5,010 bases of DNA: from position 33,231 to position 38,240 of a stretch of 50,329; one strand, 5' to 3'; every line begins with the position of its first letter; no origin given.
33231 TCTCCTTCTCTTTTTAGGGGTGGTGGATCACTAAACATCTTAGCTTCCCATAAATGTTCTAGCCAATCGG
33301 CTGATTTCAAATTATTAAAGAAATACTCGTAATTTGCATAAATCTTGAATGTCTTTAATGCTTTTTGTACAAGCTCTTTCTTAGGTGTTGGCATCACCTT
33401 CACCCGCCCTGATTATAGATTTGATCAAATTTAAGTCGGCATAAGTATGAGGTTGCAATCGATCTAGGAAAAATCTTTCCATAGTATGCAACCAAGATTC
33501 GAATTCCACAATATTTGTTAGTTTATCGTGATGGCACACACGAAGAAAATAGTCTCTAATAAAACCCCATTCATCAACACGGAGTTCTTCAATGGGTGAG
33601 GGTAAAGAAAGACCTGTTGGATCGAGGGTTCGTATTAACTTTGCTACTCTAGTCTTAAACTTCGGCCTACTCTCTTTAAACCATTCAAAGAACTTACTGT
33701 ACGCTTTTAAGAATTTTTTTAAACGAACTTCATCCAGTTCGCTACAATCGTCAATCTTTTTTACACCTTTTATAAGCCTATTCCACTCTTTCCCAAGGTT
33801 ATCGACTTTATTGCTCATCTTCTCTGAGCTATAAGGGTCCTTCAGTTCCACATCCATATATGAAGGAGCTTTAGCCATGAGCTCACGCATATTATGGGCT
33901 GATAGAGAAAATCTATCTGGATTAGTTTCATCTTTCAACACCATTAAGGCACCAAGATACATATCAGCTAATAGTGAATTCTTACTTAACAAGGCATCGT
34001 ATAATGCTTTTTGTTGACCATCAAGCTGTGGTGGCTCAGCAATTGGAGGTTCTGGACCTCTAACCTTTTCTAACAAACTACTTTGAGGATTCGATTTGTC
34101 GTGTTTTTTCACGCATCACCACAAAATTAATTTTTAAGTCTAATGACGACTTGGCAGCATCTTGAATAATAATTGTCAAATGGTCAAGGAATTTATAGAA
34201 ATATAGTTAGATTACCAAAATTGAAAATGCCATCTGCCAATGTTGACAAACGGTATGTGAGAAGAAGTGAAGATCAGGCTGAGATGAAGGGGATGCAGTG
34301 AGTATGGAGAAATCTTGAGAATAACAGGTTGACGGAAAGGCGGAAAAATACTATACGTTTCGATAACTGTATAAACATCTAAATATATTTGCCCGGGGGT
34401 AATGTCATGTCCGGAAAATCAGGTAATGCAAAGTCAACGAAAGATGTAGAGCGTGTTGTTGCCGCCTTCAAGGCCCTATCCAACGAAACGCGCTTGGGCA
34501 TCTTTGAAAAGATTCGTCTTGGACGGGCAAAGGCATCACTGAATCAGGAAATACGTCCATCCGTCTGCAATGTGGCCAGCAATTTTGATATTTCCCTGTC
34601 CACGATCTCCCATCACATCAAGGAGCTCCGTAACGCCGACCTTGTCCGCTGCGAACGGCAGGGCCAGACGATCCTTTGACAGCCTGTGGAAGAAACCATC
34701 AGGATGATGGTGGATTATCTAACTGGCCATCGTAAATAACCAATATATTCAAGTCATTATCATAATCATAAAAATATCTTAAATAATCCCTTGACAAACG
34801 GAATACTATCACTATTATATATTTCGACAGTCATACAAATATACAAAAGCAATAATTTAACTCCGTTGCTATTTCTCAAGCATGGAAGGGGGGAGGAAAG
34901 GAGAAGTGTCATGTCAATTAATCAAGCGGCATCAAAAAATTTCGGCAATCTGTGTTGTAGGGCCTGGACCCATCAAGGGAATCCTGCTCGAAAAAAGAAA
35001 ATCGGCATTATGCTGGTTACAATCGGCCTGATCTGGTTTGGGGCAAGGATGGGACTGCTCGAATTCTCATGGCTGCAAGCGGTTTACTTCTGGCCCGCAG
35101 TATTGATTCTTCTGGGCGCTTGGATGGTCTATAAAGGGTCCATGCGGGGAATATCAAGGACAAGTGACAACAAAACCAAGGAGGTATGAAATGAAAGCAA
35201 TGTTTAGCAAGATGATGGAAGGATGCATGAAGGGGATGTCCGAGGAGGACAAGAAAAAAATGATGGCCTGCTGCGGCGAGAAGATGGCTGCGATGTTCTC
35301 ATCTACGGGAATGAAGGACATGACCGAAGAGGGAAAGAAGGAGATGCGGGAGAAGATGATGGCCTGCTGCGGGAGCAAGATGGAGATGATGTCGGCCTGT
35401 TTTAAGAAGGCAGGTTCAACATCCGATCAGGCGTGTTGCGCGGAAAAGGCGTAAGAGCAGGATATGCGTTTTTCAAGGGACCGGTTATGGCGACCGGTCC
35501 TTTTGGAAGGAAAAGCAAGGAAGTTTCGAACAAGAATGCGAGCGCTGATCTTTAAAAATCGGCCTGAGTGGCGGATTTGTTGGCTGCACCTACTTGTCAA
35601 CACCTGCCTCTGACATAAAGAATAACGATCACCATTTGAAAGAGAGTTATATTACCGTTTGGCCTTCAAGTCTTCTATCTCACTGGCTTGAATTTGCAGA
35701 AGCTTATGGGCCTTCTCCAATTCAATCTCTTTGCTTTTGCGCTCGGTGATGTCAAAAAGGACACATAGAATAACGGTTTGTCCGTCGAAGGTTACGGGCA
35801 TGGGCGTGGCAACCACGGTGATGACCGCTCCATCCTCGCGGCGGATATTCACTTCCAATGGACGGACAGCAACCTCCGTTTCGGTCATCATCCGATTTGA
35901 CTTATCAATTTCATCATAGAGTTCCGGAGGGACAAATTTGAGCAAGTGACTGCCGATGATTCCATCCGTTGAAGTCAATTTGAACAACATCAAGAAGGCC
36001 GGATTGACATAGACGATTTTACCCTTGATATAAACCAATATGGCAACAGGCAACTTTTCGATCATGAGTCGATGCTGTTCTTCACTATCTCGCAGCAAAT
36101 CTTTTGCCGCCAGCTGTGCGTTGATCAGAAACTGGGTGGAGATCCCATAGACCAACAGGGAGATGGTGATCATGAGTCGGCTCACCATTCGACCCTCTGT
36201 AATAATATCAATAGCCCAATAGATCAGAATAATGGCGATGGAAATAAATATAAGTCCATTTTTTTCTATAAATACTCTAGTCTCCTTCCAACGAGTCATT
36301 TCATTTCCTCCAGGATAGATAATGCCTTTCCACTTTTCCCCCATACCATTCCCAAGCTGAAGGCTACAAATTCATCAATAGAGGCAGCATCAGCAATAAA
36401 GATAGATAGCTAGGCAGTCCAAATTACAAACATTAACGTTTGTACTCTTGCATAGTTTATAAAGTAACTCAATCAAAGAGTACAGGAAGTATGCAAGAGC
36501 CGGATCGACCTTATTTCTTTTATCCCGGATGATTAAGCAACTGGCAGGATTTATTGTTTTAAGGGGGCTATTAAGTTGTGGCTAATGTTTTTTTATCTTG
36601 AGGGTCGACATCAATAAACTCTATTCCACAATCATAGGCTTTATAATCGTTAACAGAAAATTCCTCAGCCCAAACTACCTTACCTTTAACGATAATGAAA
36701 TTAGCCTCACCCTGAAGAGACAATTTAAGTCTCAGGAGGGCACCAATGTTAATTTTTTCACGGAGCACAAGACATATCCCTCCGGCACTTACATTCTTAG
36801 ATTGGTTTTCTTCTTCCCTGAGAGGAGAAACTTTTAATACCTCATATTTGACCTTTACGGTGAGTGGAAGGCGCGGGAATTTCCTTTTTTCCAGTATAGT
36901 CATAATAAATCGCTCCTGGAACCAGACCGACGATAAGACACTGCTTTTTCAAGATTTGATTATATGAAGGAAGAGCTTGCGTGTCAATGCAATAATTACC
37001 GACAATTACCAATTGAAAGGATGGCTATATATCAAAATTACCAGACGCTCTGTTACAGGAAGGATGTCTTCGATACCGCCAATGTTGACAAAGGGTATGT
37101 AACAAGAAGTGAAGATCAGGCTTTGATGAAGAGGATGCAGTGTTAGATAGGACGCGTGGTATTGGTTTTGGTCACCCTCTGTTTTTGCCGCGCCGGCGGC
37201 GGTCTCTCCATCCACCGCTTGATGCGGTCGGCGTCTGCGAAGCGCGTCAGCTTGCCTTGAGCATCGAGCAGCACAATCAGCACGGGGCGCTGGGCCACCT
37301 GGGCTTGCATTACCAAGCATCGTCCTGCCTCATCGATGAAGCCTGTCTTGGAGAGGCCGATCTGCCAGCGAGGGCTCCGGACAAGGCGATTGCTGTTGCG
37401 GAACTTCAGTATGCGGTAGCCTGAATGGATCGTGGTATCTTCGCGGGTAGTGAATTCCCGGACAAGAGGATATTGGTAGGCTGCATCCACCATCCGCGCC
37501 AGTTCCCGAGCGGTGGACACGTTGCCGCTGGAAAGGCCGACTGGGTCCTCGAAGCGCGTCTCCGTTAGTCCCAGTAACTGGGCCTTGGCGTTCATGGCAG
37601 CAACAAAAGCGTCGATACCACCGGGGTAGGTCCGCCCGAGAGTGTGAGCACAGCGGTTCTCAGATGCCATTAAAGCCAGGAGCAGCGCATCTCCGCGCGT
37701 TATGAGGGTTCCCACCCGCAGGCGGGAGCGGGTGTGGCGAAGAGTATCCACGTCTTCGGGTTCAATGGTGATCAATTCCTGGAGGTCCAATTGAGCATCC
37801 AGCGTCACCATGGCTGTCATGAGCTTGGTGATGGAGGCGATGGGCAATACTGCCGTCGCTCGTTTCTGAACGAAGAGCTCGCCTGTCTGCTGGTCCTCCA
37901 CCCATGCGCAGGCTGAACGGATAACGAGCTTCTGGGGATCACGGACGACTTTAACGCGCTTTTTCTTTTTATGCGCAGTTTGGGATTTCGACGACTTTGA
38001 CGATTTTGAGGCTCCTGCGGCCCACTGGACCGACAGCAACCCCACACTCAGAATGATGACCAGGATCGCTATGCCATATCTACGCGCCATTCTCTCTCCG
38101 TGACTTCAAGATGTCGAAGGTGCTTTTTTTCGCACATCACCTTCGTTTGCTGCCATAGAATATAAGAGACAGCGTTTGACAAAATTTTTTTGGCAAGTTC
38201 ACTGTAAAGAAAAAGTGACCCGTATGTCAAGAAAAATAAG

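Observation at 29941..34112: AT-rich, translationally coupled minus-strand cassette of unrecognisable proteins (243 aa, 964 aa, 177 aa, possibly plus 110 aa): best candidate for an undescribed system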

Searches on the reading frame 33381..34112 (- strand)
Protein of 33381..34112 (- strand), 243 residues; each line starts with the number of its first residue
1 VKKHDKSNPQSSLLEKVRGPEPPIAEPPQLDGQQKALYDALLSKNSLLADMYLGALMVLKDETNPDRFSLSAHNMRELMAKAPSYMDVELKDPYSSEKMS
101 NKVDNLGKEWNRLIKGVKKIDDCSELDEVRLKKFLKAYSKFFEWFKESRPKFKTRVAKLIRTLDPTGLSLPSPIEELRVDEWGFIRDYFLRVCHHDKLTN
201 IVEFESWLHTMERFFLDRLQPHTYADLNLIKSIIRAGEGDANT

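Call 3: search_protein_families(library=pfam, proteins=[window:33381-34112:-], max_evalue=1)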
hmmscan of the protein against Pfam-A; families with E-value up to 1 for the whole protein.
window:33381-34112:- (243 aa): 1 family
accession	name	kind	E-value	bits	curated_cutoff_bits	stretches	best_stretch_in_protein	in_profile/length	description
PF18165.6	pP_pnuc_1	-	0.0008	19.5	26.3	1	42-80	4-40/133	Predicted pPIWI-associating nuclease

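Call 4: search_protein_families(library=padloc, proteins=[window:33381-34112:-], max_evalue=1)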
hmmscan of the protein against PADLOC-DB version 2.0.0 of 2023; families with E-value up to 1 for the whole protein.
window:33381-34112:- (243 aa): 1 family
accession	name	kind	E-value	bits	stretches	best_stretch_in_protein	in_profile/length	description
PDLC02413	Aga_Nuclease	-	0.00048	17.5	1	46-80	10-44/267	-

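Call 5: search_protein_families(library=ncbifam, proteins=[window:33381-34112:-], max_evalue=1)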
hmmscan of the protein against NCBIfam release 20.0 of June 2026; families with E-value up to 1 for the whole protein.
window:33381-34112:- (243 aa): 1 family
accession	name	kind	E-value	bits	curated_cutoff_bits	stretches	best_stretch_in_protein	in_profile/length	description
NF006906.0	PRK09400.1-1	equivalog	0.16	11.5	95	1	95-121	2-28/62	preprotein translocase subunit SecE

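Call 7: search_solved_structures(query=window:33381-34112:-, max_evalue=10)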
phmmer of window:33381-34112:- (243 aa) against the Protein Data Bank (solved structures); distinct sequences matched with E-value up to 10: 0.

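Call 14: find_homologous_proteins(query=window:33381-34112:-, max_evalue=0.001)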
Query window:33381-34112:- (243 aa): 3 proteins with E <= 0.001 among 288 candidates.
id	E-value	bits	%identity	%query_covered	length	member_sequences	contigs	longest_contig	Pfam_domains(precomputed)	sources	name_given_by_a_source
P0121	3.5e-160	549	100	100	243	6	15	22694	-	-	-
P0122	9.1e-133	459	85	100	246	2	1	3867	-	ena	-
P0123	8.3e-38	148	37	97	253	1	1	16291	-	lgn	-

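Call 39: predict_structure(alignment_id=A2)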
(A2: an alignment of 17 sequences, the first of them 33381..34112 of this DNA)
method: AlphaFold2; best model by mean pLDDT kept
length: 243 residues; sequences in the alignment: 17
mean_pLDDT: 66.0   pTM: 0.52
mean pLDDT of the five models: 66.0, 65.6, 65.4, 65.2, 65.1
residues with pLDDT >= 90: 60; 70-90: 37; 50-70: 68; < 50: 78
segments of 3 or more residues with pLDDT < 50: 1-18, 85-100, 148-175, 222-227
pLDDT, mean of each block of 10 residues (from residue 1): 42 48 68 88 90 94 94 92 49 42 56 56 59 65 50 42 43 51 85 89 93 81 49 63 49
secondary structure, 60 per line:
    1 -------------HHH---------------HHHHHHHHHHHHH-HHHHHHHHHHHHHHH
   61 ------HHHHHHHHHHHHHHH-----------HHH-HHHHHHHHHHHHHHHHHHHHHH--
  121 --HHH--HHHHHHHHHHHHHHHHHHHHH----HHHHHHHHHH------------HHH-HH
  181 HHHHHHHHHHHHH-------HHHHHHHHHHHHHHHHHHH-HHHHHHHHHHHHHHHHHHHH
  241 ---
elements in order: H32-44 H46-60 H67-81 H97-118 H128-148 H153-162 H179-193 H201-219 H221-240

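Call 42: fold_search(model_id=the predicted structure, library=pdb)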
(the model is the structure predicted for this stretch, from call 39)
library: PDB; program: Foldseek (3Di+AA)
matches with E <= 10: 212; with E <= 0.001: 0
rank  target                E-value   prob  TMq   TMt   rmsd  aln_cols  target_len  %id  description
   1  4tql_A                2.7e-01  0.08  0.11  0.12  33.8       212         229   12  Computationally designed three helix bundle (released 2014-10-15)
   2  4z36                  6.1e-01  0.09  0.14  0.10  24.3       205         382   11  Crystal Structure of Human Lysophosphatidic Acid Receptor 1 in complex with ONO-3080573 (released 2015-06-03)
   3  6dry                  8.8e-01  0.08  0.14  0.09  25.8       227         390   13  Structural Determinants of Activation and Biased Agonism at the 5-HT2B Receptor (released 2018-08-29)
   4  9g2l_B                8.8e-01  0.05  0.13  0.06  22.8       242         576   12  Cryo-EM structure of IrtAB in inward-facing state in LMNG (released 2024-12-18)
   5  5tvn                  1.0e+00  0.09  0.16  0.11  27.0       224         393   12  Crystal structure of the LSD-bound 5-HT2B receptor (released 2017-02-01)
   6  9uwd                  1.1e+00  0.08  0.16  0.10  27.9       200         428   12  Cryo-EM structure of inactive-DP1 (released 2025-05-28)
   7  4me9_A                1.3e+00  0.06  0.15  0.18  21.4       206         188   14  Crystal structure of a transcriptional regulator, TetR family (BCE_2991) from Bacillus cereus ATCC 10987 at 2.50 A res (released 2013-09-25)
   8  8i21_A                1.5e+00  0.08  0.18  0.17  30.7       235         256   13  Cryo-EM structure of 6-subunit Smc5/6 arm region (released 2024-06-26)
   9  8t1w                  1.5e+00  0.07  0.14  0.10  25.9       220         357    9  Crystal structure of orphan G protein-coupled receptor 6 with bound CVN424 (released 2024-12-04)
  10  3hai_D                1.5e+00  0.05  0.14  0.12  29.2       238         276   12  Crystal structure of human PACSIN1 F-BAR domain (P21 lattice) (released 2009-06-16)
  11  7aro                  1.6e+00  0.07  0.16  0.11  27.4       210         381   11  Crystal structure of the non-ribose partial agonist LUF5833 bound to the adenosine A2A receptor (released 2021-04-07)
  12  11td_R                1.7e+00  0.09  0.19  0.13  28.1       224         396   10  Structure of human CCR4 in apo state (released 2026-04-01)
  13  3q0k_B                1.7e+00  0.03  0.11  0.10  33.2       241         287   10  Crystal structure of Human PACSIN 2 F-BAR (released 2012-02-15)
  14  9fv1_A                1.8e+00  0.07  0.18  0.09  20.6       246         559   10  MsbA in MSP1D1 (EPL:PC) Nanodisc inward-facing narrow open (released 2025-03-19)
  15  8uao_A                1.9e+00  0.10  0.20  0.21  19.1       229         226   16  DpHF18 filament (released 2024-04-10)
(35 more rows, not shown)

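Call 48: search_solved_structures(query=A2, max_evalue=10, show_alignments=2)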
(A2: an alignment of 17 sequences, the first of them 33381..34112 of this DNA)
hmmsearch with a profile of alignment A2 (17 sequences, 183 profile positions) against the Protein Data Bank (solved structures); distinct sequences matched with E-value up to 10: 4.
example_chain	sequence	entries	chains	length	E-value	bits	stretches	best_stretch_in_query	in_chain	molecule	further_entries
9t0z_T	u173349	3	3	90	0.47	13.3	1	76-150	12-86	Small ribosomal subunit protein bS20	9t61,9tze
3s4l_A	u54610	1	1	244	0.73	12.7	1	60-173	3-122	CAS3 Metal dependent phosphohydrolase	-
9i38_A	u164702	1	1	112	0.74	12.6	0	62-101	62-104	m4D2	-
9hac_B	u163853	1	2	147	1.8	11.4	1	62-156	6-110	BBF-14_binder4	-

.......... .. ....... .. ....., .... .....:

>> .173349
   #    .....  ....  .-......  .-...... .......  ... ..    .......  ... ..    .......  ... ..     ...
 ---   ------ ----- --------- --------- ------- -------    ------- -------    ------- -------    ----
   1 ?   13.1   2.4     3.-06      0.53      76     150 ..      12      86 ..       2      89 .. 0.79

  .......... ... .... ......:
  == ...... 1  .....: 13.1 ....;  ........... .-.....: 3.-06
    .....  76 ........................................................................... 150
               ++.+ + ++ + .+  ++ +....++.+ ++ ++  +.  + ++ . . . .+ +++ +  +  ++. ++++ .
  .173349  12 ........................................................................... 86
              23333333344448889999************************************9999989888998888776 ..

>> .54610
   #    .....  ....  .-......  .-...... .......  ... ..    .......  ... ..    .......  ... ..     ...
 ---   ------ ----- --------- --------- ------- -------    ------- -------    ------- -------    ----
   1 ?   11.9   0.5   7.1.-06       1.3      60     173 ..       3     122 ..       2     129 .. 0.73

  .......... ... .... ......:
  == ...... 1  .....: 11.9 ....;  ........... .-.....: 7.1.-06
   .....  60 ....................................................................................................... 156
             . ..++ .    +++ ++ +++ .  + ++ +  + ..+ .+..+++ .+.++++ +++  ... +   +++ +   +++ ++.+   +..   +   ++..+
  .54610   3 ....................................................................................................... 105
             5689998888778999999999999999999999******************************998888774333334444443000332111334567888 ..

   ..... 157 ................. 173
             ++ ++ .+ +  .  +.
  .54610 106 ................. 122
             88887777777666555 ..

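Call 61: search_protein_representatives(alignment_id=A2)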
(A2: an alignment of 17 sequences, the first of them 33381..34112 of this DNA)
Query: 17 sequences, 183 profile positions. Proteins with E-value up to 0.001 (for the whole library): 2390; up to 1e-10: 1377; up to 1e-30: 312. The best 150 are listed.
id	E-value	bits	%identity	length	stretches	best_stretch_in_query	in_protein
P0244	7.0e-65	234.4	-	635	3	29-181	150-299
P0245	1.0e-61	224.1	-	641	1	5-181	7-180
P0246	3.6e-61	222.3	-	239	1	1-182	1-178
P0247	1.2e-58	214.1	-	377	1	1-182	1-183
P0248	1.8e-58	213.5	-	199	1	1-182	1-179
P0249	1.5e-57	210.5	-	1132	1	2-181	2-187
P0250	4.0e-57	209.1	-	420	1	9-181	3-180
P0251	1.2e-56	207.5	-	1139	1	1-182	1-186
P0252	2.4e-56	206.6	-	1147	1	7-181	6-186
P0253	1.0e-55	204.5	-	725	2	32-181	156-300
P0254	1.5e-55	204.0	-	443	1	9-179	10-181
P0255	8.2e-55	201.6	-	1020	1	13-182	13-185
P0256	6.7e-54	198.6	-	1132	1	1-181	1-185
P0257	9.7e-54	198.1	-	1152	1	9-180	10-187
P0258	7.6e-53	195.2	-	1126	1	4-182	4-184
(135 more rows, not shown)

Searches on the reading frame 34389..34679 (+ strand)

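Call 54: search_protein_families(library=pfam, proteins=[window:34389-34679:+], max_evalue=0.001)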
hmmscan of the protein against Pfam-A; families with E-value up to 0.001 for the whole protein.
window:34389-34679:+ (96 aa): 2 families
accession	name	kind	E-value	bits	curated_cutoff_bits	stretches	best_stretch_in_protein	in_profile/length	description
PF12840.13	HTH_20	-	4.9e-07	30.1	27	1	30-88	1-50/51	Helix-turn-helix domain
PF01022.26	HTH_5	-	1.8e-06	28.2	22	1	58-87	17-46/47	Bacterial regulatory protein, arsR family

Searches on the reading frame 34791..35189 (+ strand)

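Call 54: search_protein_families(library=pfam, proteins=[window:34791-35189:+], max_evalue=0.001)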
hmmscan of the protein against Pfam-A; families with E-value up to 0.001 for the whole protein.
window:34791-35189:+ (132 aa): 2 families
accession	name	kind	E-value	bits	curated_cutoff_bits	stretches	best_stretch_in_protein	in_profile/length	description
PF18917.5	LiaI-LiaF-like_TM1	-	7.9e-08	32.7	27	1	71-113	3-42/42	LiaI-LiaF-like transmembrane region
PF22570.1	LiaF-TM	-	2.6e-06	28.6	27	1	71-119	2-48/98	LiaF transmembrane domain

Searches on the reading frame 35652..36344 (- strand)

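Call 54: search_protein_families(library=pfam, proteins=[window:35652-36344:-], max_evalue=0.001)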
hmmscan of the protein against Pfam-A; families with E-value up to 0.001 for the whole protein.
window:35652-36344:- (230 aa): 4 families
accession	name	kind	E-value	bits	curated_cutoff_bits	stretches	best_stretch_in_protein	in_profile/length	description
PF13426.13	PAS_9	-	4.2e-12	46.7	27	1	100-201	2-103/103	PAS domain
PF00989.32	PAS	-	1.6e-09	38.2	22.6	1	92-199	4-113/113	PAS fold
PF13188.13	PAS_8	-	2.7e-05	24.4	21.8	1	89-143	1-55/65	PAS domain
PF08448.16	PAS_4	-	4e-05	24.2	23.1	1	98-203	4-109/110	PAS fold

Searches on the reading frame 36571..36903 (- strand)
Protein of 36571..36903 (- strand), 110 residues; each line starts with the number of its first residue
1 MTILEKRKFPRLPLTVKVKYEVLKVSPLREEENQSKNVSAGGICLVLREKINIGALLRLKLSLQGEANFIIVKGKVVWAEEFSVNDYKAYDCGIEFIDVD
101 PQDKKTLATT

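Call 54: search_protein_families(library=pfam, proteins=[window:36571-36903:-], max_evalue=0.001)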
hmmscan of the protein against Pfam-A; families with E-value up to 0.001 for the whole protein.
window:36571-36903:- (110 aa): 1 family
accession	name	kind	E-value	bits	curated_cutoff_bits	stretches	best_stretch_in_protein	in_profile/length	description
PF07238.19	PilZ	-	3.4e-14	53.4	22.5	1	5-108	1-97/102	PilZ domain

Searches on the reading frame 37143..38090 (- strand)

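Call 54: search_protein_families(library=pfam, proteins=[window:37143-38090:-], max_evalue=0.001)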
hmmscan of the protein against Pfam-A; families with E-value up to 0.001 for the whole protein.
window:37143-38090:- (315 aa): 3 families
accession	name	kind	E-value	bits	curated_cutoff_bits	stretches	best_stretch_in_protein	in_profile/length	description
PF00768.25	Peptidase_S11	-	3.8e-48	164.5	27.6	1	55-278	8-238/239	D-alanyl-D-alanine carboxypeptidase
PF13354.11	Beta-lactamase2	-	2.3e-10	40.6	22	1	63-207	3-149/214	Beta-lactamase enzyme family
PF02113.21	Peptidase_S13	-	0.00017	20.9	22.8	0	142-213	284-363/444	D-Ala-D-Ala carboxypeptidase 3 (S13) family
